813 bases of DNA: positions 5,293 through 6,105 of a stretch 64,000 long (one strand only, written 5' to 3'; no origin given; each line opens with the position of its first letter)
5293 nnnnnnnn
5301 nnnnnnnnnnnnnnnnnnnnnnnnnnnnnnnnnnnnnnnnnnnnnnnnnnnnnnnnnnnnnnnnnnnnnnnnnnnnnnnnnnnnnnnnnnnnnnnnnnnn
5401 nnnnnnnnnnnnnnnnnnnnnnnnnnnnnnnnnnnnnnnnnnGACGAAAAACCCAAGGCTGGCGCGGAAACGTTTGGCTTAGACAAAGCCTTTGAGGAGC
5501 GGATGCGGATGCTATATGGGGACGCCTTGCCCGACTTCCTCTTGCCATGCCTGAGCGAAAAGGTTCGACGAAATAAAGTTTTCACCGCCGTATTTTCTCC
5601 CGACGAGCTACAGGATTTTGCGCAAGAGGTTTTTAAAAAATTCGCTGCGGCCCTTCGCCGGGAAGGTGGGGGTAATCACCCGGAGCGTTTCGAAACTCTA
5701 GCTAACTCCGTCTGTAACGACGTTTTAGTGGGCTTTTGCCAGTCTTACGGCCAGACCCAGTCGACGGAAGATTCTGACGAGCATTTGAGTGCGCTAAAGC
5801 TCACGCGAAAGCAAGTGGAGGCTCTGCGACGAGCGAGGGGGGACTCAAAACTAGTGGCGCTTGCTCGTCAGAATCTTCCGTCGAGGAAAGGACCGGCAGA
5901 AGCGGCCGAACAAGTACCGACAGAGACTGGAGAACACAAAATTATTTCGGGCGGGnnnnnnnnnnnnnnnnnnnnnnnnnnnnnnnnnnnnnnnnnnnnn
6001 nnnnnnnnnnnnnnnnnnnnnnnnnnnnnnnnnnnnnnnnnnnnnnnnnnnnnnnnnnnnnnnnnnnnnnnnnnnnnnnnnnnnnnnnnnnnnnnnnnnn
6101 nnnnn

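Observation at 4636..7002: Unusual architecture: CARF-like sensor, ECF-sigma region-2-like domain, sigma54 AAA+, HTH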

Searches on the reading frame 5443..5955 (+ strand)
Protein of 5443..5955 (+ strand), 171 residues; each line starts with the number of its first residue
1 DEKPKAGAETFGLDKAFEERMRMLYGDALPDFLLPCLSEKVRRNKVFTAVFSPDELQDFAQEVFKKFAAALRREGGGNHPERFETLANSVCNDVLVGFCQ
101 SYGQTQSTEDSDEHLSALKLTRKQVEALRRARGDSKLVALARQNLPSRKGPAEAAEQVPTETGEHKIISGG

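Call 6: search_protein_families(library=pfam, proteins=[window:5461-5895:+], max_evalue=10)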
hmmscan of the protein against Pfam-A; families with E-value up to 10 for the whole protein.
seq(145 aa): 0 families

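Call 7: search_protein_families(library=ncbifam, proteins=[window:5461-5895:+], max_evalue=10)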
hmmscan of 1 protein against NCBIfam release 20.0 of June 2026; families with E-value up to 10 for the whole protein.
seq(145 aa): 0 families

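Call 14: search_protein_representatives(protein=window:5443-5955:+)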
Query: 171 residues. Proteins with E-value up to 0.001 (for the whole library): 30; up to 1e-10: 4; up to 1e-30: 0. The best 30 are listed.
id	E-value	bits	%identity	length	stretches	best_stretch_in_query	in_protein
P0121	5.9e-26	107.8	57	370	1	1-97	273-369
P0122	1.6e-18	83.6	39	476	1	2-164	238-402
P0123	4.7e-11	59.4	43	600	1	6-132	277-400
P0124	9.4e-11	58.4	37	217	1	7-134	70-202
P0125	6.3e-10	55.7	36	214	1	6-116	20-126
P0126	6.7e-10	55.6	33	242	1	8-150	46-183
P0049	4.5e-09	52.9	40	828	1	2-129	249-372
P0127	3.3e-08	50.1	31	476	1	13-116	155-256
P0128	3.6e-08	50.0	34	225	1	8-114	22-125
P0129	4.4e-08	49.7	32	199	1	10-115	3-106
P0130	2.7e-07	47.2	33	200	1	11-112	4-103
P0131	3.0e-07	47.0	33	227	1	8-120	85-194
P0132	2.2e-06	44.1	33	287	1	9-110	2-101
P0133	3.8e-06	43.4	36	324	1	13-112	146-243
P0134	3.8e-06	43.4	35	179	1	13-113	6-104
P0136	6.2e-06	42.7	34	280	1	11-108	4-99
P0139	3.8e-05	40.1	33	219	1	9-115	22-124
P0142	7.5e-05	39.2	34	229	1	14-113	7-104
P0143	9.7e-05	38.8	-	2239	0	-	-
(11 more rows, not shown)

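Call 15: search_protein_families(library=pfam, proteins=[P0124, P0125, P0126, P0128, P0129, P0130, P0131, P0134, P0139, P0142], max_evalue=0.01)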
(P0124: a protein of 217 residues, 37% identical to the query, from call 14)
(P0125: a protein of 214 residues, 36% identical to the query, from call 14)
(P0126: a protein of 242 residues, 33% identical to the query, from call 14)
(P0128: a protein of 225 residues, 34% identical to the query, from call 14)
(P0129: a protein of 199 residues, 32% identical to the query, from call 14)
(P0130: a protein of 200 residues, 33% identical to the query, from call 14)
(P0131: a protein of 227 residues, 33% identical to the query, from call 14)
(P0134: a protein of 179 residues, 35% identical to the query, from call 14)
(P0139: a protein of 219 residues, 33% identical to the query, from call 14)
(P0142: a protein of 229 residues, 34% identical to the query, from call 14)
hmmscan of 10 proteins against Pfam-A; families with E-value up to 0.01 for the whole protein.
P0124 (217 aa): 0 families

P0125 (214 aa): 2 families
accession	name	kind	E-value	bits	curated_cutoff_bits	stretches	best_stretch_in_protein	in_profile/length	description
PF08281.18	Sigma70_r4_2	-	2.8e-06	27.3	25.7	1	145-195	2-52/54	Sigma-70, region 4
PF04545.22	Sigma70_r4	-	0.00023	21.1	24.1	1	151-198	2-49/50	Sigma-70, region 4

P0126 (242 aa): 1 family
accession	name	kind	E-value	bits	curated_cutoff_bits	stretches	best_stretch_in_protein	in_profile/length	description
PF04542.20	Sigma70_r2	-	0.0012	19.1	24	1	83-140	14-70/71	Sigma-70 region 2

P0128 (225 aa): 1 family
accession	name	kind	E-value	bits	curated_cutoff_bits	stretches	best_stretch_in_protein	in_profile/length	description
PF04542.20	Sigma70_r2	-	3.3e-07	30.4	24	1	53-114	8-69/71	Sigma-70 region 2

P0129 (199 aa): 1 family
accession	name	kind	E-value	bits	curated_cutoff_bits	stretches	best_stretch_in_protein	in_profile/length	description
PF04542.20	Sigma70_r2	-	0.0069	16.6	24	0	44-91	20-66/71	Sigma-70 region 2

P0130 (200 aa): 2 families
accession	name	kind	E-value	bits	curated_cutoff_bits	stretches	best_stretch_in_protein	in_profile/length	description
PF04542.20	Sigma70_r2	-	2.2e-05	24.6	24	1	35-94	11-69/71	Sigma-70 region 2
PF08281.18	Sigma70_r4_2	-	0.0017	18.4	25.7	1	124-175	2-53/54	Sigma-70, region 4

P0131 (227 aa): 1 family
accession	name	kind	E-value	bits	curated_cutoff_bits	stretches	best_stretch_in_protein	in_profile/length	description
PF04542.20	Sigma70_r2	-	0.00019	21.6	24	1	115-177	7-69/71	Sigma-70 region 2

P0134 (179 aa): 1 family
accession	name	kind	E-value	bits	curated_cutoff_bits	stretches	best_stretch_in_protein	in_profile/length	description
PF04542.20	Sigma70_r2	-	0.0025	18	24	1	37-95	13-70/71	Sigma-70 region 2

P0139 (219 aa): 0 families

P0142 (229 aa): 0 families

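Call 26: search_solved_structures(query=A2, max_evalue=1, show_alignments=2)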
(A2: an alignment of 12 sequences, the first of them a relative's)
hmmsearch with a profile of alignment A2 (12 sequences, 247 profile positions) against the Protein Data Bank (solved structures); distinct sequences matched with E-value up to 1: 4.
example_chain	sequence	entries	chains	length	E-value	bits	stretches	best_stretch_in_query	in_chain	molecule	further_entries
9m9d_F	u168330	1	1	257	0.13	15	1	67-157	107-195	ECF RNA polymerase sigma factor SigE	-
9m9e_F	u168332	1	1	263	0.13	14.9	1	67-156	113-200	ECF RNA polymerase sigma factor SigE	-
9m98_F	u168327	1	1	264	0.13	14.9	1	67-155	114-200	ECF RNA polymerase sigma factor SigE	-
8jzt_A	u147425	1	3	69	0.7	12.6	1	139-192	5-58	RNA polymerase sigma factor SigF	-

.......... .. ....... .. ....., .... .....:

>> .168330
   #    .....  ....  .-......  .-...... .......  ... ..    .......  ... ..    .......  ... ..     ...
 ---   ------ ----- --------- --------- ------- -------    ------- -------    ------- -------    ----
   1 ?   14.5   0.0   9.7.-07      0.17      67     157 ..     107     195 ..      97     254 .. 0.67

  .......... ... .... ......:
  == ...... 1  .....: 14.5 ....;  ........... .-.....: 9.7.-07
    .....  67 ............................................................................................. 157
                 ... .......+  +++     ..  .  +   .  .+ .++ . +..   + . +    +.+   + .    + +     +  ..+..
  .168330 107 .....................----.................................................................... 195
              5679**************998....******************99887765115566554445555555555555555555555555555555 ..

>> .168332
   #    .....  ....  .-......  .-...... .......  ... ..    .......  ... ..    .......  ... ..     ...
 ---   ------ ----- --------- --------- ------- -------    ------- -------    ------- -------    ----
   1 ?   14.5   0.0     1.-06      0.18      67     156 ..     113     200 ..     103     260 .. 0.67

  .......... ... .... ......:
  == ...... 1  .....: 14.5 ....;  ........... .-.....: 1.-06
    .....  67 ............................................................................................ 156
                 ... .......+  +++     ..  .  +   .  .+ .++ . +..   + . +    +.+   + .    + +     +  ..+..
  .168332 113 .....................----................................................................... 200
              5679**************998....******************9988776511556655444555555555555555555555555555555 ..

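Call 27: search_protein_families(library=ncbifam, proteins=[P0130, P0125, P0126, P0136], max_evalue=1)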
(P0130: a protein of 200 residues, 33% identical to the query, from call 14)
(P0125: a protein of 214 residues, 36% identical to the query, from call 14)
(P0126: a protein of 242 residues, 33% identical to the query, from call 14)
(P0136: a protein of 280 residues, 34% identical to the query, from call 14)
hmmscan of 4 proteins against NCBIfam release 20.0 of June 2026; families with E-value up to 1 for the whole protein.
P0130 (200 aa): 60 families (the best 25 are shown)
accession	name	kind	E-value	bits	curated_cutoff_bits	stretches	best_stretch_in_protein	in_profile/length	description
TIGR02937.1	sigma70-ECF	superfamily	8.2e-16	58.1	42.9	1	22-177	4-162/165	sigma-70 family RNA polymerase sigma factor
NF058625.1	sigma_PG0214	equivalog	1.1e-12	48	130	1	23-182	8-163/170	GFO_1088 family ECF-type sigma factor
NF007215.0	PRK09637.1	equivalog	1.3e-11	44.9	212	1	27-180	8-154/181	RNA polymerase sigma factor SigZ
TIGR02959.1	SigZ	equivalog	6.6e-11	42.3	168.65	1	29-180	4-148/170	RNA polymerase sigma factor SigZ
TIGR02989.1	Sig-70_gvs1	subfamily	1.5e-09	38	124.55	1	27-175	8-153/158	RNA polymerase sigma-70 factor, Rhodopirellula/Verrucomicrobium family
NF004113.0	PRK05602.1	equivalog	3e-09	36.8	208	1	35-182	59-203/211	RNA polymerase sigma factor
NF005448.0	PRK07037.1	equivalog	4.3e-09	36.2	190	1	23-186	16-177/186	RNA polymerase factor sigma-70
TIGR02950.1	SigM_subfam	subfamily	3.5e-08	33.4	147.95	1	28-180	9-158/159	RNA polymerase sigma factor, SigM family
NF009180.0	PRK12528.1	subfamily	9.1e-08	32.3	184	1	30-160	18-145/165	RNA polymerase sigma factor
NF007230.0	PRK09648.1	subfamily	1.4e-07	31.5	209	1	36-178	46-187/195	RNA polymerase sigma factor ShbA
NF009188.0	PRK12536.1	subfamily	2.3e-07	30.9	250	1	17-140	27-146/190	RNA polymerase sigma factor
TIGR02985.1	Sig70_bacteroi1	subfamily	5.1e-07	30.1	126.4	1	23-173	5-155/162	RNA polymerase sigma-70 factor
TIGR02952.1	Sig70_famx2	equivalog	8.6e-07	29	206.45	1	28-177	20-167/170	ECF subfamily RNA polymerase sigma factor, BldN family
NF009171.0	PRK12518.1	equivalog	1.2e-06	28.4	208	1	9-180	16-184/191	RNA polymerase sigma factor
NF009165.0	PRK12512.1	equivalog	1.3e-06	28.1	198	1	17-180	19-179/184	RNA polymerase sigma factor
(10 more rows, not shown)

P0125 (214 aa): 56 families (the best 25 are shown)
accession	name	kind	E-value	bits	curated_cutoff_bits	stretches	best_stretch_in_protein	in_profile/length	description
TIGR02937.1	sigma70-ECF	superfamily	1e-15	57.8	42.9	1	43-197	4-161/165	sigma-70 family RNA polymerase sigma factor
NF058625.1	sigma_PG0214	equivalog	3.5e-11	43.1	130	1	44-203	8-163/170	GFO_1088 family ECF-type sigma factor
NF004113.0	PRK05602.1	equivalog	1.5e-10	41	208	1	28-207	32-207/211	RNA polymerase sigma factor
NF007230.0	PRK09648.1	subfamily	4.9e-10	39.5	209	1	58-203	47-191/195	RNA polymerase sigma factor ShbA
TIGR02989.1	Sig-70_gvs1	subfamily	9.6e-09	35.4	124.55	1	52-197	12-154/158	RNA polymerase sigma-70 factor, Rhodopirellula/Verrucomicrobium family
NF007215.0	PRK09637.1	equivalog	2.3e-08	34.2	212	1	48-201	8-154/181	RNA polymerase sigma factor SigZ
NF009165.0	PRK12512.1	equivalog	2.7e-08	33.6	198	1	36-202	17-180/184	RNA polymerase sigma factor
NF009188.0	PRK12536.1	subfamily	4.3e-08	33.3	250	1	37-193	26-178/190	RNA polymerase sigma factor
TIGR02950.1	SigM_subfam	subfamily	4.4e-08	33.1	147.95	1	49-201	9-158/159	RNA polymerase sigma factor, SigM family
TIGR02959.1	SigZ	equivalog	1.2e-07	31.7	168.65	1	50-201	4-148/170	RNA polymerase sigma factor SigZ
TIGR02983.1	SigE-fam_strep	subfamily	1.4e-07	31.6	141.55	1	42-203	4-160/162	SigE family RNA polymerase sigma factor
NF009171.0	PRK12518.1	equivalog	2e-07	31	208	1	28-203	14-186/191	RNA polymerase sigma factor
TIGR02985.1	Sig70_bacteroi1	subfamily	3.3e-07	30.7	126.4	1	43-181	4-142/162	RNA polymerase sigma-70 factor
NF009168.0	PRK12515.1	subfamily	2.2e-06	27.3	236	1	28-197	9-175/189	RNA polymerase sigma factor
NF010500.0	PRK13919.1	subfamily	2.9e-06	27.6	226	1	39-199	22-181/186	putative RNA polymerase sigma E protein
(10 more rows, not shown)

P0126 (242 aa): 52 families (the best 25 are shown)
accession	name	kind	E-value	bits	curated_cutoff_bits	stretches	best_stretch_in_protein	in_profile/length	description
TIGR02937.1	sigma70-ECF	superfamily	1.8e-16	60.2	42.9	1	67-222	4-162/165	sigma-70 family RNA polymerase sigma factor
NF058625.1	sigma_PG0214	equivalog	1.8e-11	44.1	130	1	67-227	7-163/170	GFO_1088 family ECF-type sigma factor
NF007215.0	PRK09637.1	equivalog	1.4e-10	41.5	212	1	71-225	7-154/181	RNA polymerase sigma factor SigZ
TIGR02959.1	SigZ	equivalog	1.7e-09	37.8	168.65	1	73-225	3-148/170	RNA polymerase sigma factor SigZ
TIGR02989.1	Sig-70_gvs1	subfamily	2.1e-08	34.3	124.55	1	77-221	13-154/158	RNA polymerase sigma-70 factor, Rhodopirellula/Verrucomicrobium family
NF004113.0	PRK05602.1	equivalog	1.5e-07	31.3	208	1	52-225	32-201/211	RNA polymerase sigma factor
NF009171.0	PRK12518.1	equivalog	8.5e-07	29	208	1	51-224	13-183/191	RNA polymerase sigma factor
TIGR02950.1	SigM_subfam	subfamily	1.4e-06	28.2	147.95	1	71-225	7-158/159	RNA polymerase sigma factor, SigM family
NF007230.0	PRK09648.1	subfamily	2.2e-06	27.5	209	1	82-226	47-190/195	RNA polymerase sigma factor ShbA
TIGR02985.1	Sig70_bacteroi1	subfamily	3.9e-06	27.2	126.4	1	67-208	4-145/162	RNA polymerase sigma-70 factor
NF009188.0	PRK12536.1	subfamily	3.9e-06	26.9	250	1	61-216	26-177/190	RNA polymerase sigma factor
TIGR02952.1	Sig70_famx2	equivalog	5.5e-06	26.4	206.45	1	68-223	15-168/170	ECF subfamily RNA polymerase sigma factor, BldN family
NF009166.1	PRK12513.1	equivalog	2.5e-05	24.1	206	1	52-188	9-151/193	RNA polymerase sigma factor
NF007218.0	PRK09639.1-2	equivalog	2.8e-05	23.9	265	1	69-227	32-181/185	RNA polymerase sigma factor SigX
NF008888.0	PRK11922.1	equivalog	7.8e-05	22.4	204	1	52-231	17-202/231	RNA polymerase sigma factor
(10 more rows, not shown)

P0136 (280 aa): 11 families
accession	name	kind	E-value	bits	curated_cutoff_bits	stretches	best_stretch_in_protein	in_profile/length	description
TIGR02937.1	sigma70-ECF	superfamily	5.7e-08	32.5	42.9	1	22-165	4-162/165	sigma-70 family RNA polymerase sigma factor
NF009171.0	PRK12518.1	equivalog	0.00021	21.1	208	1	7-103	14-106/191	RNA polymerase sigma factor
NF058625.1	sigma_PG0214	equivalog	0.00052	19.8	130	1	30-169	15-162/170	GFO_1088 family ECF-type sigma factor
TIGR02952.1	Sig70_famx2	equivalog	0.0019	18.1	206.45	1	28-99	20-88/170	ECF subfamily RNA polymerase sigma factor, BldN family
NF009165.0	PRK12512.1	equivalog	0.014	15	198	1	65-168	68-179/184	RNA polymerase sigma factor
TIGR01565.1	homeo_ZF_HD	subfamily_domain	0.024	14.6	57.45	1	135-162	31-58/58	homeobox domain, ZF-HD class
NF009166.1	PRK12513.1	equivalog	0.048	13.4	206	1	41-100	43-99/193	RNA polymerase sigma factor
NF007215.0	PRK09637.1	equivalog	0.063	13.3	212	1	28-116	9-94/181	RNA polymerase sigma factor SigZ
NF009175.0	PRK12523.1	equivalog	0.091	12.8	271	1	37-115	27-103/172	RNA polymerase sigma factor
NF045770.1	MPN403_MG284_C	domain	0.1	12.6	37.3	1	112-140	3-31/57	MG284/MPN403 family protein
NF041727.1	ECF_sigma_FecI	equivalog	0.11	12.5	260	1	29-97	20-84/169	ferric citrate uptake sigma factor FecI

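Call 84: search_protein_families(library=pfam, proteins=[P0121, P0122, P0123, P0127, P0133, P0143], max_evalue=0.01)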
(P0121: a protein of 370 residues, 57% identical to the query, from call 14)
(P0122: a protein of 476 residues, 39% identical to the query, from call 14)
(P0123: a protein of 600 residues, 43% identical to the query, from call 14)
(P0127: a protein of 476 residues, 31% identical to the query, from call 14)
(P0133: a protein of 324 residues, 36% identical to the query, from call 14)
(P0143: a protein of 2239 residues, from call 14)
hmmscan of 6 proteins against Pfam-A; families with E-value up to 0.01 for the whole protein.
P0121 (370 aa): 2 families
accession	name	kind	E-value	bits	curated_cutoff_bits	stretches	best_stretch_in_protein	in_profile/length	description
PF06956.16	RtcR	-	6.7e-08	32.6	23.1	1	103-205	41-141/183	Regulator of RNA terminal phosphate cyclase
PF22208.1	Cas_Csm6_CARF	-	7.7e-05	22.8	27.5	1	131-208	2-75/106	Cas_Csm6 CARF domain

P0122 (476 aa): 2 families
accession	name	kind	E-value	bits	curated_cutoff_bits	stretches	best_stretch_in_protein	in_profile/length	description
PF06956.16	RtcR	-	9.6e-06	25.6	23.1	1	92-204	42-157/183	Regulator of RNA terminal phosphate cyclase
PF22208.1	Cas_Csm6_CARF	-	0.0032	17.6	27.5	1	159-195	40-76/106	Cas_Csm6 CARF domain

P0123 (600 aa): 3 families
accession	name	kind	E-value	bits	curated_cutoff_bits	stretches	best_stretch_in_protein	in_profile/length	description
PF00158.32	Sigma54_activat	-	1.1e-18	68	20.2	1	531-599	5-73/168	Sigma-54 interaction domain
PF06956.16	RtcR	-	3.5e-07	30.3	23.1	1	96-217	40-163/183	Regulator of RNA terminal phosphate cyclase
PF14532.12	Sigma54_activ_2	-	0.00026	21.7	25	1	541-574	14-47/138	Sigma-54 interaction domain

P0127 (476 aa): 1 family
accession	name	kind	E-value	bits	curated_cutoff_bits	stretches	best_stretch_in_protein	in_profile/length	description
PF05157.20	MshEN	-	1.9e-24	85.9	23.1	1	324-410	1-88/90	MshEN domain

P0133 (324 aa): 1 family
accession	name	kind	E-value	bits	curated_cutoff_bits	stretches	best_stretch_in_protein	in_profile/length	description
PF04542.20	Sigma70_r2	-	0.00011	22.3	24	1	169-233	5-68/71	Sigma-70 region 2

P0143 (2239 aa): 4 families
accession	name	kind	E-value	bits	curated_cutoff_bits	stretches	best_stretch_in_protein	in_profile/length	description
PF17921.7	Integrase_H2C2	-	2.6e-12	47.1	25.5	0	212-253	5-49/59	Integrase zinc binding domain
PF21956.1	DUF6922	-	2.9e-12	46.3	27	0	2033-2049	30-46/52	Family of unknown function (DUF6922)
PF11121.13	DUF2639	-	1.3e-08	35.2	27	0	1291-1301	4-14/38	Protein of unknown function (DUF2639)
PF22204.1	C2c1_WED-II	-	3.5e-07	30.8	27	0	1515-1555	33-73/125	CRISPR-associated endonuclease C2c1, wedge domain, second region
